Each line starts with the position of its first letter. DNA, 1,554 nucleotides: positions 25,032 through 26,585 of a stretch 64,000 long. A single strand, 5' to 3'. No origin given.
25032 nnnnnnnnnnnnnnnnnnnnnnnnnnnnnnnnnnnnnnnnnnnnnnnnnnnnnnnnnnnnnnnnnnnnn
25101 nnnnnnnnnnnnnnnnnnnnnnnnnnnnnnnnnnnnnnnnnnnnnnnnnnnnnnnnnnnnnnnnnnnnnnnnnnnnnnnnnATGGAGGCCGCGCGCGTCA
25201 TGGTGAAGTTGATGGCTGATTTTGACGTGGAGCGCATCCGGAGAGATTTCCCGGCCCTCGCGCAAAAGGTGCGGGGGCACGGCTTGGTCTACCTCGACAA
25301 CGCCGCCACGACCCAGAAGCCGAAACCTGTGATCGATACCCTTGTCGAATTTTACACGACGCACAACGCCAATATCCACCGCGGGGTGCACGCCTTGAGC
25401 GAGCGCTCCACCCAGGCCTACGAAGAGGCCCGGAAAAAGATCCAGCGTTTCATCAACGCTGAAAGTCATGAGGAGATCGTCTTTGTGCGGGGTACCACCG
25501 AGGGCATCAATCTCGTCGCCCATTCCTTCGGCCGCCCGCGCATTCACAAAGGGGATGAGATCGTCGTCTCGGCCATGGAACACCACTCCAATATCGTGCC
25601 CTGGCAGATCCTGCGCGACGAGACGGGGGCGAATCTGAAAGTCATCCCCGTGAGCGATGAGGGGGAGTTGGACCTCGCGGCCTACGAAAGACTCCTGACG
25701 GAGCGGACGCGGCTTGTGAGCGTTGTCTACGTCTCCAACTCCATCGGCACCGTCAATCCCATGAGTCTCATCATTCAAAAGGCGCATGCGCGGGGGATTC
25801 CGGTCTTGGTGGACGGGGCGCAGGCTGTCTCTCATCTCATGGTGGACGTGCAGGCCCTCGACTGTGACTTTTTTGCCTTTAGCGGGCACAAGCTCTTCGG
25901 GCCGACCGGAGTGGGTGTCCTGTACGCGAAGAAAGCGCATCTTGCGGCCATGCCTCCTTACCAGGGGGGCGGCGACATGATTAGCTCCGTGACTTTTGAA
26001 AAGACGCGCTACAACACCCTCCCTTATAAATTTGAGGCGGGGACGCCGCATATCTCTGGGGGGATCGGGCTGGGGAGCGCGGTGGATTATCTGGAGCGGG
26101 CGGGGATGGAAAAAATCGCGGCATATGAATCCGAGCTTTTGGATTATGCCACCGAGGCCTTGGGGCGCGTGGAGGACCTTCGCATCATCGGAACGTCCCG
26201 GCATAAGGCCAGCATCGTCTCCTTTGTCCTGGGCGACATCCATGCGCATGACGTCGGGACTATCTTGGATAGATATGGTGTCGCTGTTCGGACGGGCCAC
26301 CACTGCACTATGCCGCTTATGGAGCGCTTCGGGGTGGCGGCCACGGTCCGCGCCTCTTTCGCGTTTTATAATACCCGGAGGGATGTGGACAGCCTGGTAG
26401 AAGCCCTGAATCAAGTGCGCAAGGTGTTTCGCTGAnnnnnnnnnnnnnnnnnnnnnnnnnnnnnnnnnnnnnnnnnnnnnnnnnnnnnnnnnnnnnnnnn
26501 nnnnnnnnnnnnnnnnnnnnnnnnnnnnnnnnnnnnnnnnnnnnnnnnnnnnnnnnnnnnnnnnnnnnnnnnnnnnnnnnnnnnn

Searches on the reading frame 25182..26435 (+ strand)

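Call 59: search_protein_families(library=pfam, max_evalue=0.0001, proteins=[window:25182-26435:+])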
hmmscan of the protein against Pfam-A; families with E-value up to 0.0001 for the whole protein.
window:25182-26435:+ (417 aa): 3 families
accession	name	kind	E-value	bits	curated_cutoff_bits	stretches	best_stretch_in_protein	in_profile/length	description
PF00266.25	Aminotran_5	-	2e-149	498.1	21.5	1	36-405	1-371/371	Aminotransferase class-V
PF00155.27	Aminotran_1_2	-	1.4e-08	34.7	19.7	1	77-378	41-339/361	Aminotransferase class I and II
PF01041.23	DegT_DnrJ_EryC1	-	5.5e-05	23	19.8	1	95-239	38-176/360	DegT/DnrJ/EryC1/StrS aminotransferase family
